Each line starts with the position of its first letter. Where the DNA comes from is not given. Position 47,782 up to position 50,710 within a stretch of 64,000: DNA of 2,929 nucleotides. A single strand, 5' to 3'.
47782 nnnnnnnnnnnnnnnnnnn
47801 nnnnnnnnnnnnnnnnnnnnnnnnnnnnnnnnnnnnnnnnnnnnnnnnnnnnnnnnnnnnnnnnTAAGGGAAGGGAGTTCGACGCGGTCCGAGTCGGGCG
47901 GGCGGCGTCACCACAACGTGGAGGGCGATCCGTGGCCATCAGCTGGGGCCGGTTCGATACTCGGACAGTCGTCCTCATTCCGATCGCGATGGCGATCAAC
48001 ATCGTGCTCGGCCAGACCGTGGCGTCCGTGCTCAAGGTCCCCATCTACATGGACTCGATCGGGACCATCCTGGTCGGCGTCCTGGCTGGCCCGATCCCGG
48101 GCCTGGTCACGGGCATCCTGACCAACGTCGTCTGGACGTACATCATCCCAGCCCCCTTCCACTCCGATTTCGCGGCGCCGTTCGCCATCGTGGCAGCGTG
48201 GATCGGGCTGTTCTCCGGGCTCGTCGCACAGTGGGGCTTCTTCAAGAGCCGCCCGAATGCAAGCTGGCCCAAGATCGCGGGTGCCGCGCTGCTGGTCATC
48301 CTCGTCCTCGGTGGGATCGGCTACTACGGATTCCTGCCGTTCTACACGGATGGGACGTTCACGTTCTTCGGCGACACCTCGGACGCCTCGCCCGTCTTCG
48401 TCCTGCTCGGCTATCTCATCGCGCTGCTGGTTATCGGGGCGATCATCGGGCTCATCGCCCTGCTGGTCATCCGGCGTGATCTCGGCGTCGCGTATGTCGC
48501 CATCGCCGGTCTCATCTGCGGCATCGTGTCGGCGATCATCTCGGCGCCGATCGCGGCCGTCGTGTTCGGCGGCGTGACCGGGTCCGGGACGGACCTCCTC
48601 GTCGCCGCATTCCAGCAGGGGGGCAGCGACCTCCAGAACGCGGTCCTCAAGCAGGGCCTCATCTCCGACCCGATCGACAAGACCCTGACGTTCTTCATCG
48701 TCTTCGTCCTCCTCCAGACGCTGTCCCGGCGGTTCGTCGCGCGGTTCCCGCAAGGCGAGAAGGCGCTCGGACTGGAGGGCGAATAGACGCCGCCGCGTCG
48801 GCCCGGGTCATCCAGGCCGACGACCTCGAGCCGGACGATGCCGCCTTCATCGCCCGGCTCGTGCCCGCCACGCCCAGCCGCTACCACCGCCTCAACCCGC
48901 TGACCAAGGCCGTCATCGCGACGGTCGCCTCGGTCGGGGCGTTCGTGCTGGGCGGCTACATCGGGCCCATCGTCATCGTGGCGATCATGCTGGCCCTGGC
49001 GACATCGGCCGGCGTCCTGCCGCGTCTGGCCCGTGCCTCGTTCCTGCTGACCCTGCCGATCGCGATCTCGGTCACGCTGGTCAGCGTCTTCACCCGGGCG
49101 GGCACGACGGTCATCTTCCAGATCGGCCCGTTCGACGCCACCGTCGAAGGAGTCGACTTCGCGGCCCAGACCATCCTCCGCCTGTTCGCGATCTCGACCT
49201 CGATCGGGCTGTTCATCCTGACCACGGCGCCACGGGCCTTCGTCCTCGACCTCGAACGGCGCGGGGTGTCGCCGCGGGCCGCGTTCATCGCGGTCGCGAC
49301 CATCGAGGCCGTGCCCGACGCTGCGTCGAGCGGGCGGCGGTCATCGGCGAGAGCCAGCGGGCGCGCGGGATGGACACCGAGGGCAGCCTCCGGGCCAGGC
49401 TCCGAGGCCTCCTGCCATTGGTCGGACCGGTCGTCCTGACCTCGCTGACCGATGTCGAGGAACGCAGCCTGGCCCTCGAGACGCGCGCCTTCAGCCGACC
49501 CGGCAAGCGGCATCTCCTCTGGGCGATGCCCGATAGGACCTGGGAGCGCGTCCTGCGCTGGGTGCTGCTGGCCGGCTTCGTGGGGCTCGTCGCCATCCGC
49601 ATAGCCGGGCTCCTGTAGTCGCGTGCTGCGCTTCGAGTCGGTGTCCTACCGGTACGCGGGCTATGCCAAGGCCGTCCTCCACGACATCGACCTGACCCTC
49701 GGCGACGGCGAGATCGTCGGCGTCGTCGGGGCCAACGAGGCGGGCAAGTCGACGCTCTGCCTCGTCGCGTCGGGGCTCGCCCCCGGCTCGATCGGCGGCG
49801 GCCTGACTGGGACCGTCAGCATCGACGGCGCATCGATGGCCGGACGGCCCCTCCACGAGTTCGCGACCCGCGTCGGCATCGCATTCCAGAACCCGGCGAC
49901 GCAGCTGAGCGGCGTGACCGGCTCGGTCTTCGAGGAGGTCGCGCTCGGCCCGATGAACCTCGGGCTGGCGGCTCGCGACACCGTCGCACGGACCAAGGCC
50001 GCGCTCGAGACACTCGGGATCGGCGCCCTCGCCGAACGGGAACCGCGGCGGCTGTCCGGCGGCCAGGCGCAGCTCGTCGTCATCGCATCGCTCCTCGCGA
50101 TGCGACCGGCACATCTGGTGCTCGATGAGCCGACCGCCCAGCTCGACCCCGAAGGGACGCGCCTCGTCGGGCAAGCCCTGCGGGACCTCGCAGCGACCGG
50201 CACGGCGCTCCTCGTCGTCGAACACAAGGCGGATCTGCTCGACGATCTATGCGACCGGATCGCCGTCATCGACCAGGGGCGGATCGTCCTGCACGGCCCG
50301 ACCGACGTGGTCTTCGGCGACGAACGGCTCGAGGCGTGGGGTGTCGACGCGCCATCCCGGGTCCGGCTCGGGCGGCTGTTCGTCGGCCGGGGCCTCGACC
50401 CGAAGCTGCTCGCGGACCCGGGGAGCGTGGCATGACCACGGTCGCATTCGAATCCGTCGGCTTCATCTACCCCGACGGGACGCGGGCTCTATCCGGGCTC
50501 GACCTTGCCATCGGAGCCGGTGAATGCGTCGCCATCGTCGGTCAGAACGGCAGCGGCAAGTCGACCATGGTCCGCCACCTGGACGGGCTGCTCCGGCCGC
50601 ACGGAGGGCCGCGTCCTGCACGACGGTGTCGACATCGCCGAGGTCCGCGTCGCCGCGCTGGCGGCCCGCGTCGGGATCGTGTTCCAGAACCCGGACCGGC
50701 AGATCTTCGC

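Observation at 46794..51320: Nucleoside hydrolase immediately followed by a complete ECF transporter (S, T, A1, A2): candidate queuosine or nucleoside salvage module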

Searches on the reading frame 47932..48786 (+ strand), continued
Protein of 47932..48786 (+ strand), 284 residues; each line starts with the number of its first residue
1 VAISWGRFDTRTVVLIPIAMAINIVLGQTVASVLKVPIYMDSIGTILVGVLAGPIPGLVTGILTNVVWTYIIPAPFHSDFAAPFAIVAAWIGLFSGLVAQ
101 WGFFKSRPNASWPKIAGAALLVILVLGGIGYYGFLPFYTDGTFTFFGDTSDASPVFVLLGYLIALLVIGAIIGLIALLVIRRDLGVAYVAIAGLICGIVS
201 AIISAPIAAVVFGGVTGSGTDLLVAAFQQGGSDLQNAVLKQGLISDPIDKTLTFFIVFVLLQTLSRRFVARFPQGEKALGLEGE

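Call 111: get_annotated_region(hit=H47, flank=5000)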
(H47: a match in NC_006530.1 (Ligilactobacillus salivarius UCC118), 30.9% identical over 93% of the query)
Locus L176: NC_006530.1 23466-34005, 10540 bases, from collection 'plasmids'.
description: Ligilactobacillus salivarius UCC118 plasmid pSF118-44, complete sequence
organism: Ligilactobacillus salivarius UCC118 (NCBI taxid 362948)
taxonomy: Bacteria; Bacillota; Bacilli; Lactobacillales; Lactobacillaceae; Ligilactobacillus; Ligilactobacillus salivarius; Ligilactobacillus salivarius UCC118
host: -; source: -; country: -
typing (MOB-suite, as given by PLSDB): mobilizable; replicon rep_cluster_707; relaxase MOBQ
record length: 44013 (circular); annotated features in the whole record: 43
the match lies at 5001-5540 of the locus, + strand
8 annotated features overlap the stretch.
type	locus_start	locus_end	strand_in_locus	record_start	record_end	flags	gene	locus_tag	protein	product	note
CDS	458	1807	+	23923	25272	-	-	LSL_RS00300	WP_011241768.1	FAD-dependent oxidoreductase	-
CDS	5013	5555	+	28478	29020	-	-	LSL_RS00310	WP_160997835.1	ECF transporter S component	-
CDS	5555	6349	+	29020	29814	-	-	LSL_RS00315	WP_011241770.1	energy-coupling factor transporter transmembrane component T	GO:0055085 - transmembrane transport [Evidence IEA]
CDS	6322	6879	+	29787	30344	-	-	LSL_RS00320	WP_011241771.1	ABC transporter ATP-binding protein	-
CDS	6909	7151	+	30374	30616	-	-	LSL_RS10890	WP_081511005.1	hypothetical protein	-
CDS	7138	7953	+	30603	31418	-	-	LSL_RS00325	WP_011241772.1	ABC transporter ATP-binding protein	-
CDS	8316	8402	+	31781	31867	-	-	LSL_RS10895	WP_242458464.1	hypothetical protein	-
CDS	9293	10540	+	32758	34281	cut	-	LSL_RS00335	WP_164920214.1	ABC transporter permease/substrate-binding protein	-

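Call 112: get_annotated_region(hit=H46, flank=5000)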
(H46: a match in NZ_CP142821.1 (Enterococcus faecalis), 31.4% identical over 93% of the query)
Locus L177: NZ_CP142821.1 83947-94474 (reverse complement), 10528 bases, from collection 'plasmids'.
description: Enterococcus faecalis strain CF3A-343 plasmid pCF3A-343-2, complete sequence
organism: Enterococcus faecalis (NCBI taxid 1351)
taxonomy: Bacteria; Bacillota; Bacilli; Lactobacillales; Enterococcaceae; Enterococcus; Enterococcus faecalis
host: -; source: Pig,Single cell; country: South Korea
typing (MOB-suite, as given by PLSDB): non-mobilizable
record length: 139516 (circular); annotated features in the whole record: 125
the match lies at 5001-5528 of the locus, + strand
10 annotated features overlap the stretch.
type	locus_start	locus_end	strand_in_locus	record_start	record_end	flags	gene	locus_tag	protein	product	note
CDS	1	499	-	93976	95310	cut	ssnA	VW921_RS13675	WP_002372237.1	putative aminohydrolase SsnA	-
CDS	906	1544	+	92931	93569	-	-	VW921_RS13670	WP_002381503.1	helix-turn-helix transcriptional regulator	-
CDS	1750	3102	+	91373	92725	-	-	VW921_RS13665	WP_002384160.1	Mur ligase family protein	-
CDS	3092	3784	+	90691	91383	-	-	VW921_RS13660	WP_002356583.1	glutamine amidotransferase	-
CDS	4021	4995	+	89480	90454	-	-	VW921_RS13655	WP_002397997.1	nucleoside hydrolase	-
CDS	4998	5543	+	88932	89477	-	-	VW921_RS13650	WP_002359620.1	ECF transporter S component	-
CDS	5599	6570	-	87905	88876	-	manA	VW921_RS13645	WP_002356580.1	mannose-6-phosphate isomerase, class I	GO:0005975 - carbohydrate metabolic process [Evidence IEA]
CDS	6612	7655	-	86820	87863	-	-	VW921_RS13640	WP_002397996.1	serine hydrolase domain-containing protein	-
CDS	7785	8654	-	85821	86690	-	-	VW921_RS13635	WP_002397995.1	VOC family protein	-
CDS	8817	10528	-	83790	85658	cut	-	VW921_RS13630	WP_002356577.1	ABC transporter ATP-binding protein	-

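Call 113: get_annotated_region(hit=H30, flank=6000)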
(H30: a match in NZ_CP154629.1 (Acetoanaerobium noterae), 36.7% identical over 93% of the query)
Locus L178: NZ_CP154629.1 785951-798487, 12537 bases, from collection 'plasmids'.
description: Acetoanaerobium noterae strain DSL2 plasmid pTPELB2, complete sequence
organism: Acetoanaerobium noterae (NCBI taxid 745369)
taxonomy: Bacteria; Bacillota; Clostridia; Peptostreptococcales; Filifactoraceae; Acetoanaerobium; Acetoanaerobium noterae
host: -; source: cell culture,Sludge of a digestion tower of a wastewater treatment plant; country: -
typing (MOB-suite, as given by PLSDB): non-mobilizable
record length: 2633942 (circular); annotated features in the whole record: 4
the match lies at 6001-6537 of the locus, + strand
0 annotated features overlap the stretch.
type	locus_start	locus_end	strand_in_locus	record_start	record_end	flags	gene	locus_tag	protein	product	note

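Call 114: get_annotated_region(hit=H33, flank=5000)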
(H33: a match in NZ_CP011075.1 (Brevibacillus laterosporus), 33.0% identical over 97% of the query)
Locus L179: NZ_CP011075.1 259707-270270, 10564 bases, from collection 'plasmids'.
description: Brevibacillus laterosporus strain B9 plasmid unnamed1, complete sequence
organism: Brevibacillus laterosporus (NCBI taxid 1465)
taxonomy: Bacteria; Bacillota; Bacilli; Bacillales; Paenibacillaceae; Brevibacillus; Brevibacillus laterosporus
host: -; source: Oryza sativa; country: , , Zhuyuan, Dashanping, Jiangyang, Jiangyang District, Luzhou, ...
typing (MOB-suite, as given by PLSDB): non-mobilizable
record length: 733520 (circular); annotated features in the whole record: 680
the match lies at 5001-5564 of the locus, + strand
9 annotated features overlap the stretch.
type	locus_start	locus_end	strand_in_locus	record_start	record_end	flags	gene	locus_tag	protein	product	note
CDS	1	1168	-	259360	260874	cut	-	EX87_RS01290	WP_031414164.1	carboxypeptidase M32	GO:0006508 - proteolysis [Evidence IEA]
CDS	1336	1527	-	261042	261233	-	-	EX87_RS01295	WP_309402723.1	hypothetical protein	-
CDS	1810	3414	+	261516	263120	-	-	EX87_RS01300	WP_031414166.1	peptide chain release factor 3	GO:0006415 - translational termination [Evidence IEA]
CDS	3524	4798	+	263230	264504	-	-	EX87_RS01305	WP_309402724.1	MFS transporter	GO:0055085 - transmembrane transport [Evidence IEA]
CDS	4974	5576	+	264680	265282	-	-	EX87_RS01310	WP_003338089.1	hypothetical protein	-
CDS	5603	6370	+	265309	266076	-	-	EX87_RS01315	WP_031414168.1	energy-coupling factor transporter transmembrane component T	GO:0055085 - transmembrane transport [Evidence IEA]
CDS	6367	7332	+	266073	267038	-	-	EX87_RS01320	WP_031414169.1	ABC transporter ATP-binding protein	-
CDS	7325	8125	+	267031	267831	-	-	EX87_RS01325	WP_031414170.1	ABC transporter ATP-binding protein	-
CDS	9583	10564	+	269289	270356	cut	-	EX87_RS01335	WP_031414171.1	YdcF family protein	-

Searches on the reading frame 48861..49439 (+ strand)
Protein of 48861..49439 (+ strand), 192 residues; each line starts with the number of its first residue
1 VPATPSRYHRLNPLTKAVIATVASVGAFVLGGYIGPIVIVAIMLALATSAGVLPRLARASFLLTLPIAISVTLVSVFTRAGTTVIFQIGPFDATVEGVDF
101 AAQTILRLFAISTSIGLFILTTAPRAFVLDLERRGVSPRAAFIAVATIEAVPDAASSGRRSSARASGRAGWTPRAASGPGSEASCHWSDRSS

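Call 5: search_protein_families(library=pfam, proteins=[window:48861-49439:+], max_evalue=0.01)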
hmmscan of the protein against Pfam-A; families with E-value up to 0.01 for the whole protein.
window:48861-49439:+ (192 aa): 1 family
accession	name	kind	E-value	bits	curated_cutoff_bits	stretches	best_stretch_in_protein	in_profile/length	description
PF02361.21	CbiQ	-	5.6e-12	46.2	25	1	8-147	5-145/216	Cobalt transport protein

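Call 6: search_protein_families(library=ncbifam, proteins=[window:48861-49439:+], max_evalue=0.01)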
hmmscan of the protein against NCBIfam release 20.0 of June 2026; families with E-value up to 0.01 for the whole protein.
window:48861-49439:+ (192 aa): 1 family
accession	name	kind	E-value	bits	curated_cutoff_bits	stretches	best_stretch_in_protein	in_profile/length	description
TIGR02454.1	ECF_T_CbiQ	equivalog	9e-08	32.2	111.8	1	11-138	1-132/200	cobalt ECF transporter T component CbiQ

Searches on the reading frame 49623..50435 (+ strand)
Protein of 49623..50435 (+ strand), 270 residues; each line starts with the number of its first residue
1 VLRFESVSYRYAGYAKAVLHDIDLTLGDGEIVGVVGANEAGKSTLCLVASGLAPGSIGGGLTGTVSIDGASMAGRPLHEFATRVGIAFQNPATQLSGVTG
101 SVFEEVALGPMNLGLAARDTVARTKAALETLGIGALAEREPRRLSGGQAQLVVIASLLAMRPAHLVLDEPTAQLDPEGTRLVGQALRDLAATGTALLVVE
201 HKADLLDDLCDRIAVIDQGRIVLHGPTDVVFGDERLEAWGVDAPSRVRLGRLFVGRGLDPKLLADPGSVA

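Call 5: search_protein_families(library=pfam, proteins=[window:49623-50435:+], max_evalue=0.01)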
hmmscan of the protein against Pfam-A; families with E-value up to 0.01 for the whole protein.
window:49623-50435:+ (270 aa): 3 families
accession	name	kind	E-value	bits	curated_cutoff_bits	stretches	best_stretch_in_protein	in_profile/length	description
PF00005.33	ABC_tran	-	9.5e-23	81.7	25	1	19-172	1-137/137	ABC transporter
PF02463.25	SMC_N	-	5.6e-06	26.4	40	1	65-209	111-205/220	RecF/RecN/SMC N terminal domain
PF13304.12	AAA_21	-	1.1e-05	26.1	27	1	130-198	224-295/304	AAA domain, putative AbiEii toxin, Type IV TA system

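Call 6: search_protein_families(library=ncbifam, proteins=[window:49623-50435:+], max_evalue=0.01)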
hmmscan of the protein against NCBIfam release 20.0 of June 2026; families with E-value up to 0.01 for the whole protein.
window:49623-50435:+ (270 aa): 187 families (the best 25 are shown)
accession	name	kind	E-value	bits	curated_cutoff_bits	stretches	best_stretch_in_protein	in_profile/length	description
TIGR04520.1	ECF_ATPase_1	equivalog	2.6e-51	174.6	315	1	3-257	2-251/269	energy-coupling factor transporter ATPase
TIGR04521.1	ECF_ATPase_2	equivalog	1.1e-49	169.1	330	1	3-252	2-255/279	energy-coupling factor transporter ATPase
NF010156.0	PRK13635.1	equivalog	4.3e-44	150.7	392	1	2-258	6-256/279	energy-coupling factor ABC transporter ATP-binding protein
NF010171.0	PRK13652.1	equivalog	7.3e-42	143.4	476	1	5-248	7-244/277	cobalt transporter ATP-binding subunit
TIGR01166.1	cbiO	subfamily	5.3e-40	136.9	211.8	1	17-205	6-189/190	cobalt ABC transporter, ATP-binding protein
NF010158.0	PRK13637.1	equivalog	2.7e-39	135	390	1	11-250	15-253/287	energy-coupling factor transporter ATPase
NF010157.0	PRK13636.1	equivalog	3.4e-39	134.7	463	1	2-235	6-234/285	cobalt transporter ATP-binding subunit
NF010155.0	PRK13634.1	equivalog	5.5e-39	134.2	413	1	3-253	4-257/290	energy-coupling factor ABC transporter ATP-binding protein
TIGR03375.1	type_I_sec_LssB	subfamily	1.5e-35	122.7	693.1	1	2-231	466-689/696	type I secretion system permease/ATPase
NF010068.0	PRK13548.1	equivalog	1.5e-33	116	261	1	1-239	5-239/261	heme ABC transporter ATP-binding protein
NF008428.0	PRK11264.1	equivalog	4.1e-33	114.6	406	1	15-235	15-236/250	L-cystine ABC transporter ATP-binding protein TcyN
NF007027.0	PRK09493.1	equivalog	2.5e-32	112.2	379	1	1-230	1-223/240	glutamine ABC transporter ATP-binding protein GlnQ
NF010166.0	PRK13646.1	equivalog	4.8e-31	108.1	458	1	2-251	3-255/286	energy-coupling factor transporter ATPase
TIGR03873.1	F420-0_ABC_ATP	hypoth_equivalog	4.8e-31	107.9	372.4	1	2-243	2-238/256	putative F420-0 ABC transporter ATP-binding protein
NF010167.0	PRK13648.1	subfamily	1.3e-29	103.4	241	1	2-252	8-252/269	energy-coupling factor transporter ATPase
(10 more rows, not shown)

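Call 25: find_encoding_contigs(protein=window:49623-50435:+, flank=10000, max_places=6)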
Protein window:49623-50435:+ (270 aa): no gene with exactly this product is on record in the collection.

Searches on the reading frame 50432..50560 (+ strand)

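Call 5: search_protein_families(library=pfam, proteins=[window:50432-50560:+], max_evalue=0.01)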
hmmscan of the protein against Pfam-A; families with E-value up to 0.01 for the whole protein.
window:50432-50560:+ (43 aa): 1 family
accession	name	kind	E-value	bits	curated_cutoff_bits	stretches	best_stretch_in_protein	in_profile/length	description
PF00005.33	ABC_tran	-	0.00038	21.5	25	1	20-43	1-24/137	ABC transporter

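Call 6: search_protein_families(library=ncbifam, proteins=[window:50432-50560:+], max_evalue=0.01)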
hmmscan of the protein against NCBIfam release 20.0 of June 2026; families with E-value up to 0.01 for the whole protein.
window:50432-50560:+ (43 aa): 69 families (the best 25 are shown)
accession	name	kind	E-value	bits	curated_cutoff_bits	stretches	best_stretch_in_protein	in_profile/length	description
TIGR02204.1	MsbA_rel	hypoth_equivalog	1.5e-07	30.5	780.4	1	3-43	337-379/576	ABC transporter, permease/ATP-binding protein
TIGR03375.1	type_I_sec_LssB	subfamily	2e-07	29.7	693.1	1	4-43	466-506/696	type I secretion system permease/ATPase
TIGR04520.1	ECF_ATPase_1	equivalog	3.6e-07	29.9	315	1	5-43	2-41/269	energy-coupling factor transporter ATPase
NF010157.0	PRK13636.1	equivalog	3.8e-07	29.6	463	1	5-43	7-45/285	cobalt transporter ATP-binding subunit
TIGR03797.1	NHLM_micro_ABC2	equivalog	6e-07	28.3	709.4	1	3-43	451-492/686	NHLP bacteriocin export ABC transporter permease/ATPase subunit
TIGR02203.1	MsbA_lipidA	equivalog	7.4e-07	28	602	1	3-43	331-372/572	lipid A export permease/ATP-binding protein MsbA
TIGR00958.1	3a01208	subfamily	8e-07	27.7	874.6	1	3-43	478-520/711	antigen peptide transporter 2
NF010178.0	PRK13657.1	equivalog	1.2e-06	27.3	733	1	3-43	334-374/588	glucan ABC transporter ATP-binding protein/ permease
TIGR01166.1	cbiO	subfamily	4.4e-06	26.3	211.8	1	13-43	1-31/190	cobalt ABC transporter, ATP-binding protein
TIGR04521.1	ECF_ATPase_2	equivalog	5.7e-06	25.6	330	1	5-43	2-44/279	energy-coupling factor transporter ATPase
TIGR02857.1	CydD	equivalog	6.9e-06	25.3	435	1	3-43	321-361/529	thiol reductant ABC exporter subunit CydD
TIGR02315.1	ABC_phnC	equivalog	7.1e-06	25.6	266.1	1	5-43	3-41/243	phosphonate ABC transporter ATP-binding protein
NF010156.0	PRK13635.1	equivalog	7.8e-06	25.2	392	1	3-43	5-46/279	energy-coupling factor ABC transporter ATP-binding protein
TIGR02868.1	CydC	equivalog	1.7e-05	23.7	329.05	1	3-43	334-374/530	thiol reductant ABC exporter subunit CydC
NF040873.1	AztA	equivalog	1.9e-05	24.3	220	1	15-43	3-31/191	zinc ABC transporter ATP-binding protein AztA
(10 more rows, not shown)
